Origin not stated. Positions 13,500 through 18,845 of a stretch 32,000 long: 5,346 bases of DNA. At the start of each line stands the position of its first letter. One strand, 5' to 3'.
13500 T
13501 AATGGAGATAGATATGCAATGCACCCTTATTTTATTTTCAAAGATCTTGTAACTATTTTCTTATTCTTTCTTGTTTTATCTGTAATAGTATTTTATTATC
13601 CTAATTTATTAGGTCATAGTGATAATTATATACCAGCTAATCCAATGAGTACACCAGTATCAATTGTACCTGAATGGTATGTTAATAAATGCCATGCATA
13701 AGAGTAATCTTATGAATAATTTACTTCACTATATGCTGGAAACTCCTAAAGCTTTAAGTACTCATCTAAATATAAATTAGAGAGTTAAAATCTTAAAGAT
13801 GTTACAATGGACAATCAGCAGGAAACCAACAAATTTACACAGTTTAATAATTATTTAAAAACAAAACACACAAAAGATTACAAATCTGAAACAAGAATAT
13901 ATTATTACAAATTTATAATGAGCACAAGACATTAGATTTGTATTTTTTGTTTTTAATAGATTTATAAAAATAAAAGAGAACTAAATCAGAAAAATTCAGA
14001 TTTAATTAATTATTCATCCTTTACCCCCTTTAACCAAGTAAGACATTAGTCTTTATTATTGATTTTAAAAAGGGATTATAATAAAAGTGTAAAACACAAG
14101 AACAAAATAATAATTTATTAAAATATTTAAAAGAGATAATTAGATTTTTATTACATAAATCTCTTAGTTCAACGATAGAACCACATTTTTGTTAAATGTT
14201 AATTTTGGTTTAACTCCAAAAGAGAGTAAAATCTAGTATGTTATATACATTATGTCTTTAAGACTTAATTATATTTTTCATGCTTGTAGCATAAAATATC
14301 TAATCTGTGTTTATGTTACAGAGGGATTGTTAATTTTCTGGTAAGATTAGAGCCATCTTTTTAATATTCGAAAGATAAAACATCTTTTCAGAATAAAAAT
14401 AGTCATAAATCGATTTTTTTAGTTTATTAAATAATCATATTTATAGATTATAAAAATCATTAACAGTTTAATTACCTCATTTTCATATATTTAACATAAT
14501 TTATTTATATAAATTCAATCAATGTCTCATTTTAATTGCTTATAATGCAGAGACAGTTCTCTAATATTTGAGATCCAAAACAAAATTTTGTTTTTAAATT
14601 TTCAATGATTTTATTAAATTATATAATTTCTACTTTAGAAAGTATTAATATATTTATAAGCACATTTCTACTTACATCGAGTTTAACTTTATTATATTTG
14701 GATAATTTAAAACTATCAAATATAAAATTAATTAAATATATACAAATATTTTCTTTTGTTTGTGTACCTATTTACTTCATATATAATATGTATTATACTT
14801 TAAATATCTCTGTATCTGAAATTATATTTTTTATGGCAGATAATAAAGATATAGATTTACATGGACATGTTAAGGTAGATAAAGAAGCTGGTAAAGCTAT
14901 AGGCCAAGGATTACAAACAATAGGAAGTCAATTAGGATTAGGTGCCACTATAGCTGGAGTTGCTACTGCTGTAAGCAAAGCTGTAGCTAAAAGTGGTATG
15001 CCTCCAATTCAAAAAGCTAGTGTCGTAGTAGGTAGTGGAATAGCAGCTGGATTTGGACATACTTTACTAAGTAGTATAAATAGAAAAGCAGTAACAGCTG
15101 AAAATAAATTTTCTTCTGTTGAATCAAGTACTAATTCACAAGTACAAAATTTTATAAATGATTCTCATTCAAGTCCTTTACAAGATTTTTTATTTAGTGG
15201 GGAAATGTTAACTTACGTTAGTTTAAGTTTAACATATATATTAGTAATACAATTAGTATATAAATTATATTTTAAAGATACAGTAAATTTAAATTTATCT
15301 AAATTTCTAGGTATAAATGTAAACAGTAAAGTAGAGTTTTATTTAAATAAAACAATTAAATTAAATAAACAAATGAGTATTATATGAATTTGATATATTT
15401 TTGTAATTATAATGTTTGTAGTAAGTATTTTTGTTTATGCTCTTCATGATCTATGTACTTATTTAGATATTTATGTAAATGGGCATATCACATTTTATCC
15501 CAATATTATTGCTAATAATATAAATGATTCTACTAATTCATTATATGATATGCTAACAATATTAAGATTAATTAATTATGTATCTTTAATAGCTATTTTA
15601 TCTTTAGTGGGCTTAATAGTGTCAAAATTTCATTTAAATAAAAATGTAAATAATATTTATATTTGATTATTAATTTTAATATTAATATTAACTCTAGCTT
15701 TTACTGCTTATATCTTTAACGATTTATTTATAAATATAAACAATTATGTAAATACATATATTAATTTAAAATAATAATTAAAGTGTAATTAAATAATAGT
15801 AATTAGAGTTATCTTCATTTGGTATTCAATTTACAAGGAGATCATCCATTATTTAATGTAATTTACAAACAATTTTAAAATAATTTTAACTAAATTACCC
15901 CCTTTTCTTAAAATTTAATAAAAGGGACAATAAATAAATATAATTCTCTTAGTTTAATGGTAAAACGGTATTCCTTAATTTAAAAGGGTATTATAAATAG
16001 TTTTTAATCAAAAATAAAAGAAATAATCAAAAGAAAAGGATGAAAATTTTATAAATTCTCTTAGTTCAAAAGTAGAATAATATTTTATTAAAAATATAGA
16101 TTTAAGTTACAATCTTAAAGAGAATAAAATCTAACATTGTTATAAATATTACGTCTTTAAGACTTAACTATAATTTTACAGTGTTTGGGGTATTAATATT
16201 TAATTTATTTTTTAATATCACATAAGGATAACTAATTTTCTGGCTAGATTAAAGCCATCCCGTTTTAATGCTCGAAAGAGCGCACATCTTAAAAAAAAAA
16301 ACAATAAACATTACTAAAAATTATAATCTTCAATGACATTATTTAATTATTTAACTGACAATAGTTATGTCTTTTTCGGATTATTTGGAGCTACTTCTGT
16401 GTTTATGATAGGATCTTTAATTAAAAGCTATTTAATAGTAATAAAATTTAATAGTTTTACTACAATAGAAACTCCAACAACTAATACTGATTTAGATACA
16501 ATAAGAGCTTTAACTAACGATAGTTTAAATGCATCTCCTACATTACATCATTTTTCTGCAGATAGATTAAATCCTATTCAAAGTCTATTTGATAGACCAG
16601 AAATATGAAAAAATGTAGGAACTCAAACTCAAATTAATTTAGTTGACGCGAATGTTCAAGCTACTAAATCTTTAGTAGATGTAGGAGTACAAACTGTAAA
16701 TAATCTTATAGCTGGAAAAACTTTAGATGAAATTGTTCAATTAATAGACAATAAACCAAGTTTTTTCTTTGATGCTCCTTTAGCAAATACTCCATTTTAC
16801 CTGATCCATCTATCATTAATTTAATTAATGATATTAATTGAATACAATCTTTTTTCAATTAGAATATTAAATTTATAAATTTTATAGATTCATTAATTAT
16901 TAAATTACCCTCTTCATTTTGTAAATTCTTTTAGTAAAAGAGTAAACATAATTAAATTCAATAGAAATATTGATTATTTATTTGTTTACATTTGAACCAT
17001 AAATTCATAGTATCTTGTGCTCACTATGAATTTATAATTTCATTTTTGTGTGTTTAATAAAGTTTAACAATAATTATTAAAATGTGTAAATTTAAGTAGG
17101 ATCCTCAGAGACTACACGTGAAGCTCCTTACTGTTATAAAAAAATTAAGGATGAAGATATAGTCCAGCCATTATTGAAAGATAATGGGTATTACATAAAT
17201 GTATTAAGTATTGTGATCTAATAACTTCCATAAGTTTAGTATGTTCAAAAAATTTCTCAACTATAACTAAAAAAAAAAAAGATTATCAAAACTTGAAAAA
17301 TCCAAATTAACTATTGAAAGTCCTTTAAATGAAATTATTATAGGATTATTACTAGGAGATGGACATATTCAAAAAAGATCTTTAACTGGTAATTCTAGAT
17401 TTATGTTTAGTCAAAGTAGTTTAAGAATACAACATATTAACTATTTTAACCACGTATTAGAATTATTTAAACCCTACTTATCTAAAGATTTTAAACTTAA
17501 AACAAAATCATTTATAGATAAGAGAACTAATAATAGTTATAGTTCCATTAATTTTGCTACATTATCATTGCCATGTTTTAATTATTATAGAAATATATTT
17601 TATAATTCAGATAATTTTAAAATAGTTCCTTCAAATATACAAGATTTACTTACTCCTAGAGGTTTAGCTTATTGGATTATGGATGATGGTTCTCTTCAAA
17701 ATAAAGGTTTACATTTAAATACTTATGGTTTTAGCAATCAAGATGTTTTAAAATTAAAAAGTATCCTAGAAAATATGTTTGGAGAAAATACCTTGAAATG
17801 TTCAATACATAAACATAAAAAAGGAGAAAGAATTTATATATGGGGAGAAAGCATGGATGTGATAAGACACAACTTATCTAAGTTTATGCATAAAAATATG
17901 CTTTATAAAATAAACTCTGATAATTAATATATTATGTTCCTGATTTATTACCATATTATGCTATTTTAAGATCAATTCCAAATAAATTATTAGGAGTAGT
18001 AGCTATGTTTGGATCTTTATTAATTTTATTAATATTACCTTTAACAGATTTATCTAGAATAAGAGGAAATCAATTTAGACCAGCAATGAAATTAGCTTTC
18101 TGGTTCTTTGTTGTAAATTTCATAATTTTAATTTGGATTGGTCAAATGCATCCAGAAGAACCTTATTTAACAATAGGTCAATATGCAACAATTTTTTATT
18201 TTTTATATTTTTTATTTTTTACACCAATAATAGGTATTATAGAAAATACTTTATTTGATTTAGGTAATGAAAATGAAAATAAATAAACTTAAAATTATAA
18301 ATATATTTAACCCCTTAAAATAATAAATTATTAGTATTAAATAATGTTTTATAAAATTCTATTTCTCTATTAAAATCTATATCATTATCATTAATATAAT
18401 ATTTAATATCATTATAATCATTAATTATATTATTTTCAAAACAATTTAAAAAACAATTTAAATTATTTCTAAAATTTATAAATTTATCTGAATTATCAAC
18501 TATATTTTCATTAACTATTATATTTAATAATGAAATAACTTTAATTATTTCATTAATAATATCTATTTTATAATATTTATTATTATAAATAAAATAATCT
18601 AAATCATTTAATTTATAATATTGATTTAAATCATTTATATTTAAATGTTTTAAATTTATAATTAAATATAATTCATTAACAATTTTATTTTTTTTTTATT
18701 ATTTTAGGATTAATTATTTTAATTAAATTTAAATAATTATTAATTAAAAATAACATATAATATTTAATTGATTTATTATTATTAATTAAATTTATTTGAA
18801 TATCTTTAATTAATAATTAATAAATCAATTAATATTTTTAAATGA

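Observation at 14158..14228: A complete tRNA-like cloverleaf (UGU anticodon) lies inside the intron cargo and is related to trnR(UCU), not trnT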

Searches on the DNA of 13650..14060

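Call 90: search_rna_families(source=window, start=13650, end=14060, threshold=evalue, max_evalue=10, show_alignments=1)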
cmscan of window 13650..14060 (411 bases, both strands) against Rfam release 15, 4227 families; matches with E-value up to 10: 6.
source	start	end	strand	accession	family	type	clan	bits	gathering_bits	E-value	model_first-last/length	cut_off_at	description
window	13984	14025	-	RF00494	snoU2_19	Gene; snRNA; snoRNA; CD-box;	-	18.1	39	4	1-80/80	no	Small nucleolar RNA U2-19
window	13705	13746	+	RF01509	Afu_300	Gene; snRNA; snoRNA; CD-box;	-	15.3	40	2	1-91/91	no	A. fumigatus snoRNA Afu_300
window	13976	14051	-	RF00443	SNORA27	Gene; snRNA; snoRNA; HACA-box;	CL00032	13.8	64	7.5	26-127/127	no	Small nucleolar RNA SNORA27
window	13734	13820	+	RF00028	Intron_gpI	Intron;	-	13.3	50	0.66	60-96/253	no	Group I catalytic intron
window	13994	14057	-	RF01307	sR55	Gene; snRNA; snoRNA; CD-box;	-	11.8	35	5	1-65/65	no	Small nucleolar RNA sR55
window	13993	14024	-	RF01306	sR52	Gene; snRNA; snoRNA; CD-box;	-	11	50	9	1-60/60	no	Small nucleolar RNA sR52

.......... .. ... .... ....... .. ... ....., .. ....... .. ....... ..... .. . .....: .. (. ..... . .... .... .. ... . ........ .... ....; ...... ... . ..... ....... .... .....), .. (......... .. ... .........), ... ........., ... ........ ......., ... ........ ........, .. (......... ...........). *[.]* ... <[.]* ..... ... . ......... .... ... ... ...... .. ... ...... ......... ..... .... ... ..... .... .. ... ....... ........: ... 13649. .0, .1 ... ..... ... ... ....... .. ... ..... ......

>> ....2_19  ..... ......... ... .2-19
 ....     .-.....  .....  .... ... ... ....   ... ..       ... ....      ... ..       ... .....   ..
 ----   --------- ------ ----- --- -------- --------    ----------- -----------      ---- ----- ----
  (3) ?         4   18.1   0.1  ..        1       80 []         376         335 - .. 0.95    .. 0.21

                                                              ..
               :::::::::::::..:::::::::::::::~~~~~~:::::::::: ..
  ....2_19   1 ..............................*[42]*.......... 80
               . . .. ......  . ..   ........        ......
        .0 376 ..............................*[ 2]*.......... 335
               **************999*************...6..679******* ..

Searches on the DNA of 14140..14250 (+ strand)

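Call 36: search_rna_families(source=window, start=14140, end=14250, threshold=evalue, max_evalue=10, show_alignments=3)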
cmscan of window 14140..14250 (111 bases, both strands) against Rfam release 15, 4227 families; matches with E-value up to 10: 6.
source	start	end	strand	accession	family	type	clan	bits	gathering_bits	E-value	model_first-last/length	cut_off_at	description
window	14158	14228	+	RF00005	tRNA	Gene; tRNA;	CL00001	41.2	29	4.6e-08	1-71/71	no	tRNA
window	14155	14202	-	RF02445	SpR14_sRNA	Gene; sRNA;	-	17.5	50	3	1-80/80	no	Streptococcus sRNA SpR14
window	14140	14193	-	RF04167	mir-1972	Gene; miRNA;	-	11.8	90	9.7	1-54/81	3'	mir-1972 microRNA precursor family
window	14140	14197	-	RF00728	mir-81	Gene; miRNA;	CL00091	11.4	54.5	5.2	1-58/89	3'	mir-81 microRNA precursor family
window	14140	14239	-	RF03120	Sarbecovirus-5UTR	Cis-reg;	CL00116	7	150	3.5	1-135/298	3'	Sarbecovirus 5'UTR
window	14161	14250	+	RF01460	rliH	Gene; sRNA;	-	6.8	100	4.2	1-105/429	3'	Listeria sRNA rliH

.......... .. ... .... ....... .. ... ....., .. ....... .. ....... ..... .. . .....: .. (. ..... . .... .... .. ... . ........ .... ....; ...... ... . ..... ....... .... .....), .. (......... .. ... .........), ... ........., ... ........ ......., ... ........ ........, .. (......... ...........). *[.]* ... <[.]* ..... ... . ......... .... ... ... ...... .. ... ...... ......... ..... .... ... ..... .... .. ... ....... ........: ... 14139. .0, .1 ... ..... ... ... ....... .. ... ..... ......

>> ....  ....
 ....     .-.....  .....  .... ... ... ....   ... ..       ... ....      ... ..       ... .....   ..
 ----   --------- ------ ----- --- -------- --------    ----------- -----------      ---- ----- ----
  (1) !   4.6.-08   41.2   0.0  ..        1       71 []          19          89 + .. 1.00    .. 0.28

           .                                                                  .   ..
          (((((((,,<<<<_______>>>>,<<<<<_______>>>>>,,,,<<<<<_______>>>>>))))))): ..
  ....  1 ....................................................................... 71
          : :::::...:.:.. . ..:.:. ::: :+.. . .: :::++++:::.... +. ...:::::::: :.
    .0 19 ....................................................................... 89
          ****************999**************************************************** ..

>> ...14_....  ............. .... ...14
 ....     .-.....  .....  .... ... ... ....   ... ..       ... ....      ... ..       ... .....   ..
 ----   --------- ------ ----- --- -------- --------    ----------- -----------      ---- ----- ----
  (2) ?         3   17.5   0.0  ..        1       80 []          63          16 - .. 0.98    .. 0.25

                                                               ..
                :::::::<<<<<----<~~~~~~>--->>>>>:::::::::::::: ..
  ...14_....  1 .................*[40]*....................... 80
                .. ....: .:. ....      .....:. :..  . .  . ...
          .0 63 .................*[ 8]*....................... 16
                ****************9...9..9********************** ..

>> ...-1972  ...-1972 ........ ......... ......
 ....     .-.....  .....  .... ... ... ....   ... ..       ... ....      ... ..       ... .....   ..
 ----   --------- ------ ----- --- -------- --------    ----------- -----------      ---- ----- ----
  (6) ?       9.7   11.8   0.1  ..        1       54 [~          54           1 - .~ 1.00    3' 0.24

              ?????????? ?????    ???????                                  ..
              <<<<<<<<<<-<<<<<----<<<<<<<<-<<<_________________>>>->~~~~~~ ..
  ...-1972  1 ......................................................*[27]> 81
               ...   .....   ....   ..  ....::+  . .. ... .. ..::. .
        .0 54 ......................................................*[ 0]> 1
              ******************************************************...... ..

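Call 81: build_rna_model(alignment_id=A8, structure=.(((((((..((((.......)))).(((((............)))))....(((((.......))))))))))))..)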
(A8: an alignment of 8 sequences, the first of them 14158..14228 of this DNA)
Model R1 built from alignment A8 (8 sequences, 78 columns); structure: as given.
model positions 71; base pairs 21; branch points 2; effective number of sequences 2.59; information 0.793 bits per position. Calibrated on 0.2 Mb of random sequence (short: E-values are rough).
structure used (alignment columns):
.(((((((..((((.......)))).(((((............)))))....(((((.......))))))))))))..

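Call 82: search_with_rna_model(model_id=R1, sources=[window, L001, L004, L008, L129, L130, L132, L134, L140, L141, L142], filters=off, max_evalue=1)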
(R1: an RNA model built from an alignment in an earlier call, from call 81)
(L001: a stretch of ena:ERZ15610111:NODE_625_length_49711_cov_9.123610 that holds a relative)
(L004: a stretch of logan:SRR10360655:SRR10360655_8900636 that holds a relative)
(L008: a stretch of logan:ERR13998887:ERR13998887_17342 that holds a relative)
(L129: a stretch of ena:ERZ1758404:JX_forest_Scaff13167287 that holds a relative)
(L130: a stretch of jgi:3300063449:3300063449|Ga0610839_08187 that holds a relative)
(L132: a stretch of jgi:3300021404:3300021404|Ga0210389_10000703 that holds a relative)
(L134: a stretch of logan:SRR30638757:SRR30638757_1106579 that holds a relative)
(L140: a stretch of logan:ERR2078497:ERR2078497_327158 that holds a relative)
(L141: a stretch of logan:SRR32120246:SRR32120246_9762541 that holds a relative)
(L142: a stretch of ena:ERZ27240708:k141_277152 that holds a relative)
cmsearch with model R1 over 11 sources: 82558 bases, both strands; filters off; matches with E-value up to 1: 35.
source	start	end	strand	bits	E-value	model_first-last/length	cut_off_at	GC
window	14158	14228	+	88.2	5e-15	1-71/71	no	0.28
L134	4727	4797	-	87.9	5.7e-15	1-71/71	no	0.3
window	26419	26489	+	87.4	7.1e-15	1-71/71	no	0.3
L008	1228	1298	+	84.6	2.6e-14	1-71/71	no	0.23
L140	70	141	+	78.8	4e-13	1-71/71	no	0.22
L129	3802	3870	+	77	9.2e-13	1-71/71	no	0.17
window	16055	16126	+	73.4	4.8e-12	1-71/71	no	0.17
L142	618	693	+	72.2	8.3e-12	1-71/71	no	0.3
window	467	538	+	52.6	7.7e-08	1-71/71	no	0.32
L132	2643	2713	+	51.3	1.4e-07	1-71/71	no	0.28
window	12390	12460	+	50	2.6e-07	1-71/71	no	0.27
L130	847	917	+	47.4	8.7e-07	1-71/71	no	0.39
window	28396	28470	-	43.5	5.2e-06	1-71/71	no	0.24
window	24774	24845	+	42.2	1e-05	1-71/71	no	0.33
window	7051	7121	+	41.7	1.3e-05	1-71/71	no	0.3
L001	9524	9596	+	36.3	0.00015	1-71/71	no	0.32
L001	8862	8933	+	35.3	0.00025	1-71/71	no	0.35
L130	8011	8083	+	33.9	0.00047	1-71/71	no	0.36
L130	6022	6094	+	32.2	0.001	1-71/71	no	0.37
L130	8100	8172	+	26.5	0.015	1-71/71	no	0.4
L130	214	285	+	20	0.3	1-71/71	no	0.38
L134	3104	3176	-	18.3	0.67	1-71/71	no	0.27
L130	2007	2078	+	18.3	0.68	1-71/71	no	0.22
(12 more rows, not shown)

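Call 104: search_with_rna_model(model_id=R1, sources=[L003, L005, L006], filters=off, max_evalue=0.01)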
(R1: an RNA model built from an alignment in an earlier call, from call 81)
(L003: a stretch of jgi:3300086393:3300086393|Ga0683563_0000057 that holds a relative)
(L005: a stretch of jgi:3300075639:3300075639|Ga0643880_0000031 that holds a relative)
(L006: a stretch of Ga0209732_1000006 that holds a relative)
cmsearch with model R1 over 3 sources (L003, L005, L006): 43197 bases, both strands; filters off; matches with E-value up to 0.01: 13.
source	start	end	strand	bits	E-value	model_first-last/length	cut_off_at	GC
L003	5561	5631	+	88.6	2.2e-15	1-71/71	no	0.27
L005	9552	9622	+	88.2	2.6e-15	1-71/71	no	0.28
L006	7333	7403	+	86.6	5.3e-15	1-71/71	no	0.28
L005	11450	11521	+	73.4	2.5e-12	1-71/71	no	0.17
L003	7439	7510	+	55.2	1.2e-08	1-71/71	no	0.14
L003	2771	2841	+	50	1.3e-07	1-71/71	no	0.27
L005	6752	6822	+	50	1.3e-07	1-71/71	no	0.27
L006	5652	5722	+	49.4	1.8e-07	1-71/71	no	0.31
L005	18169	18243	+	40.3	1.3e-05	1-71/71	no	0.24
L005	20293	20365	-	34.9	0.00016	1-71/71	no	0.26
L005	11338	11387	+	32.3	0.00052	1-71/71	no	0.26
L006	9212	9280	+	31.6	0.00071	1-71/71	no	0.16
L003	7327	7376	+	30.4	0.0013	1-71/71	no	0.28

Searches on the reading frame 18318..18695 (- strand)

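Call 13: search_protein_families(library=pfam, max_evalue=0.1, proteins=[window:18318-18695:-])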
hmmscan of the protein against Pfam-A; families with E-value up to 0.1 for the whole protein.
seq(126 aa): 1 family
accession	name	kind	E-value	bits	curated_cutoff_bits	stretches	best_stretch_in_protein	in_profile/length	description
PF09010.15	AsiA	-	0.0034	17.9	25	1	43-79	3-39/85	Anti-Sigma Factor A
